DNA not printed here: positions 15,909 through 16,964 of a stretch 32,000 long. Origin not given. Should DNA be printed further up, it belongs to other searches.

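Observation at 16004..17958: Two-gene operon (251-aa unknown protein plus orphan ClpB-D2-like AAA+ ATPase): candidate undescribed defence or abortive-infection system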

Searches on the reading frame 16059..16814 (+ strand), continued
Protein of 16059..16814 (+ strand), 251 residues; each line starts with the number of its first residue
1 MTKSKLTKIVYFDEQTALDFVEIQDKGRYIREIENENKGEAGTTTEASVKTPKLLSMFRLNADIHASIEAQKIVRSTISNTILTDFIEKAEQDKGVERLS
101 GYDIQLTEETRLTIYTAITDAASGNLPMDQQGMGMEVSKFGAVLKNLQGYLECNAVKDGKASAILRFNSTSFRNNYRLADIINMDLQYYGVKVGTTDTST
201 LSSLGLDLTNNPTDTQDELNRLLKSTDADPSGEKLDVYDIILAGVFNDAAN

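Call 65: search_protein_families(library=pfam, alignment_id=A1, max_evalue=1)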
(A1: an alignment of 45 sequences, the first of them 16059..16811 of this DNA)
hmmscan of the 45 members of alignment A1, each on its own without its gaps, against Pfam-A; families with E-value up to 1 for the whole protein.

A. member 1, window:16059-16811:+ (251 aa): 1 family
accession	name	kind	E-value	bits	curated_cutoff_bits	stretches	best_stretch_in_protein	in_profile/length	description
PF19952.5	DUF6414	-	1.2e-18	68.4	25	1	7-246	2-283/283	Domain of unknown function (DUF6414)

B. families by the number of members that match (of 45 scanned): 25 families
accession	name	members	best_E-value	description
PF19952.5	DUF6414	45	3e-37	Domain of unknown function (DUF6414)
PF22307.1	Ebola-like_HR1-HR2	3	0.084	Envelope glycoprotein GP2-like, HR1-HR2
PF14974.11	P_C10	2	0.097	Protein C10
PF03838.20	RecU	2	0.61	Recombination protein U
PF11133.13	Phage_head_fibr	1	0.0081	Head fiber protein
PF21837.1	DUF6896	1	0.016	Domain of unknown function (DUF6896)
PF12018.13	FAP206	1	0.037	Domain of unknown function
PF03639.19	Glyco_hydro_81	1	0.048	Glycosyl hydrolase family 81 N-terminal domain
PF00617.24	RasGEF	1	0.087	RasGEF domain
PF03743.19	TrbI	1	0.096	Bacterial conjugation TrbI-like protein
PF01269.23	Fibrillarin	1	0.1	Fibrillarin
PF14344.12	DUF4397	1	0.12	Domain of unknown function (DUF4397)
PF11492.14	Dicistro_VP4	1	0.12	Cricket paralysis virus, VP4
PF03498.20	CDtoxinA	1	0.13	Cytolethal distending toxin A/C domain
PF00853.24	Runt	1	0.13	Runt domain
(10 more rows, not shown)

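Call 66: search_dna_similar(query=window:16059-16811:+, collection=phages, mode=protein, max_evalue=0.001)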
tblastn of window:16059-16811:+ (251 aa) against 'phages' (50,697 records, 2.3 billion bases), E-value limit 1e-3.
Records with a match: 1; places in all: 1; records where one place covers at least 80% of the query: 1.
Best place of each record, by identity: <60% 1.
By first word of the organism name: Bacteriophage 1.
By host as written in the record: - 1.
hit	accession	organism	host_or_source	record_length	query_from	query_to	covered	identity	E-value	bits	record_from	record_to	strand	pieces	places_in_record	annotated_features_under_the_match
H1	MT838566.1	Bacteriophage sp.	human fecal samples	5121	2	245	97%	31.4%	1e-22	102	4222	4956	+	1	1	record has no annotation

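Call 67: search_dna_similar(query=window:16059-16811:+, collection=plasmids, mode=protein, max_evalue=0.001, max_rows=25)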
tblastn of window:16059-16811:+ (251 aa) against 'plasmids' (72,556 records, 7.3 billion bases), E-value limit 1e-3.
Records with a match: 28; places in all: 29; records where one place covers at least 80% of the query: 21.
Best place of each record, by identity: <60% 28.
By first word of the organism name: Bacillus 8; Enterococcus 8; Leuconostoc 3; Ligilactobacillus 3; Lactiplantibacillus 2; Alkalihalophilus 1; Latilactobacillus 1; Levilactobacillus 1; Listeria 1.
By predicted mobility (MOB-suite, as given by PLSDB): non-mobilizable 12; mobilizable 11; conjugative 5.
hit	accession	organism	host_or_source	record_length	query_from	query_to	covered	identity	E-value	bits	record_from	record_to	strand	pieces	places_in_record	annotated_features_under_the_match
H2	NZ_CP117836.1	Alkalihalophilus pseudofirmus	cell culture,soil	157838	5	245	96%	36.1%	3e-31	128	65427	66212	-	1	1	DUF6414 family protein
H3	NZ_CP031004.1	Latilactobacillus curvatus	fermented food product,raw fermented ...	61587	1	245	98%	30.8%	1e-19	95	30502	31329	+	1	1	DUF6414 family protein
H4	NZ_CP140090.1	Lactiplantibacillus plantarum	food,Broad bean paste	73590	1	245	98%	30.8%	1e-19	95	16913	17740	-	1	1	DUF6414 family protein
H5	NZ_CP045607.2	Bacillus cereus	Whole organism,soil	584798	6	245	96%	31.2%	2e-19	94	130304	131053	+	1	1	DUF6414 family protein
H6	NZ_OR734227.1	Enterococcus faecium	-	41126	8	245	95%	30.6%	3e-12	73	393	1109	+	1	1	DUF6414 family protein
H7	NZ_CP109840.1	Enterococcus faecium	pig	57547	8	245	95%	30.6%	3e-12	73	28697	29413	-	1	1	DUF6414 family protein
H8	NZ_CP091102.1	Enterococcus faecium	pig,pure culture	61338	8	245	95%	30.6%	3e-12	73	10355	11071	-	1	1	DUF6414 family protein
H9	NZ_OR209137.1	Enterococcus faecium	-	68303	8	245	95%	30.6%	3e-12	73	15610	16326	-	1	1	DUF6414 family protein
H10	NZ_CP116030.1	Enterococcus casseliflavus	culture,feces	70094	8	245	95%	30.6%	3e-12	73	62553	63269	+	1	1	DUF6414 family protein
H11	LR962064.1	Enterococcus faecalis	-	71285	8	245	95%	30.6%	3e-12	73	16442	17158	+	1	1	none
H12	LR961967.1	Enterococcus faecalis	-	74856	8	245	95%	30.6%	3e-12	73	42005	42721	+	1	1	none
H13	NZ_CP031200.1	Levilactobacillus brevis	-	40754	8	245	95%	30.5%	1e-18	92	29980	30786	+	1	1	DUF6414 family protein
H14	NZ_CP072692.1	Bacillus thuringiensis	whole organism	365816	6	245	96%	29.0%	4e-16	84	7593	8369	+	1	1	DUF6414 family protein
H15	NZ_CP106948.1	Bacillus thuringiensis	BGSC database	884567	6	245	96%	29.0%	4e-16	84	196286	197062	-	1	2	DUF6414 family protein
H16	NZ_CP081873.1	Bacillus toyonensis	Environment,soil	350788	6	245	96%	28.6%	1e-16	86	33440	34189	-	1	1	DUF6414 family protein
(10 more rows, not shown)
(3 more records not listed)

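Call 68: get_annotated_region(hit=H3, flank=6000)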
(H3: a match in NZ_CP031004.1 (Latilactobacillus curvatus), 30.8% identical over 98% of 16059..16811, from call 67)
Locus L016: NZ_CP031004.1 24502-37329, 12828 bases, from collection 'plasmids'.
description: Latilactobacillus curvatus strain TMW 1.1928 plasmid p-1.1928_1, complete sequence
organism: Latilactobacillus curvatus (NCBI taxid 28038)
taxonomy: Bacteria; Bacillota; Bacilli; Lactobacillales; Lactobacillaceae; Latilactobacillus; Latilactobacillus curvatus
host: -; source: fermented food product,raw fermented sausage; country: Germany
typing (MOB-suite, as given by PLSDB): mobilizable; replicon rep_cluster_1328; relaxase MOBQ
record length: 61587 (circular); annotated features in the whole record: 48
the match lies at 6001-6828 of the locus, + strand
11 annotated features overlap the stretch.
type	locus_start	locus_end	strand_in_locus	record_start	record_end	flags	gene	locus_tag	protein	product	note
predicted_resistance_gene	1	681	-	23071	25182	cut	clpL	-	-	ATP-dependent protease ClpL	predicted by amrfinderplus; class ; identity 96.88%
CDS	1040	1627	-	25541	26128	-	-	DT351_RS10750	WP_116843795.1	recombinase family protein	GO:0006310 - DNA recombination [Evidence IEA]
CDS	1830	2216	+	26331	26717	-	-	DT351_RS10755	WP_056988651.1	hypothetical protein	-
CDS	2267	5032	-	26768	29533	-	-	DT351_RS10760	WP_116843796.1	DNA methyltransferase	-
CDS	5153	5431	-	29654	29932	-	-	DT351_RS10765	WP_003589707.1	helix-turn-helix domain-containing protein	-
CDS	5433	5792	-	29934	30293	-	-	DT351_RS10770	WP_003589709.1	type II toxin-antitoxin system RelE/ParE family toxin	-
CDS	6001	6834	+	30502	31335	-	-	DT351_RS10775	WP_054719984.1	DUF6414 family protein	-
CDS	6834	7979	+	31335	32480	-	-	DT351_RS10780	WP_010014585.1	AAA family ATPase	-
CDS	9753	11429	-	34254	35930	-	-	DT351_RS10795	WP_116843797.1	alpha-glucosidase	-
CDS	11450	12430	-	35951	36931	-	-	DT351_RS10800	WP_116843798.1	LacI family DNA-binding transcriptional regulator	-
CDS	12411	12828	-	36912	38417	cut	-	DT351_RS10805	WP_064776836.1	sucrose-6-phosphate hydrolase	-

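Call 69: get_annotated_region(hit=H7, flank=6000)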
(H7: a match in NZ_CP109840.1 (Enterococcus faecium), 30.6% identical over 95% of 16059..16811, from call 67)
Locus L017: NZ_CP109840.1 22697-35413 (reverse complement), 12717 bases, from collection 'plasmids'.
description: Enterococcus faecium strain T17-1 plasmid pT17-1-optrA-57k, complete sequence
organism: Enterococcus faecium (NCBI taxid 1352)
taxonomy: Bacteria; Bacillota; Bacilli; Lactobacillales; Enterococcaceae; Enterococcus; Enterococcus faecium
host: -; source: pig; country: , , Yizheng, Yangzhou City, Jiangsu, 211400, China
typing (MOB-suite, as given by PLSDB): conjugative; replicon rep_cluster_183; relaxase MOBQ; mating-pair formation MPF_T
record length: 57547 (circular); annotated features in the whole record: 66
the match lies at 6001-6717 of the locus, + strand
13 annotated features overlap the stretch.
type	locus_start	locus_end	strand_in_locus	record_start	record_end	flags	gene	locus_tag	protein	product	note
CDS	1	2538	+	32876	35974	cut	-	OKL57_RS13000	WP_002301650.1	type I restriction endonuclease subunit R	-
CDS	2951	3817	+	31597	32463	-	-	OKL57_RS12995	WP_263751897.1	LPXTG cell wall anchor domain-containing protein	-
CDS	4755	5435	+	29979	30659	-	-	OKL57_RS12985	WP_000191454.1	IS6-like element ISEnfa1 family transposase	GO:0006313 - DNA transposition [Evidence IEA]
CDS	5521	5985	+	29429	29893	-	-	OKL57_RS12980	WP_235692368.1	toll/interleukin-1 receptor domain-containing protein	GO:0007165 - signal transduction [Evidence IEA]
CDS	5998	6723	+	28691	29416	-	-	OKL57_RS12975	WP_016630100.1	DUF6414 family protein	-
CDS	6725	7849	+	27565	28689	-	-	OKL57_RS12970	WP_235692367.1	AAA family ATPase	-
CDS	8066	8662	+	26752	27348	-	-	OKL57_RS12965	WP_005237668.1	PBECR4 domain-containing protein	-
CDS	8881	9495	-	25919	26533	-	-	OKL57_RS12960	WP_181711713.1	recombinase family protein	GO:0006310 - DNA recombination [Evidence IEA]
CDS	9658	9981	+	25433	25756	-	-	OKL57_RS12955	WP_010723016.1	hypothetical protein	-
CDS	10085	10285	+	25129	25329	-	-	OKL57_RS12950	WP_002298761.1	hypothetical protein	-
CDS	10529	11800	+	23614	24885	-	-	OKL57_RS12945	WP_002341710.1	Y-family DNA polymerase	-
CDS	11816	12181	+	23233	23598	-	-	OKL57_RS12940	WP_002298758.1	hypothetical protein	-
CDS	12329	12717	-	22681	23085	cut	-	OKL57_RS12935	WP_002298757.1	hypothetical protein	-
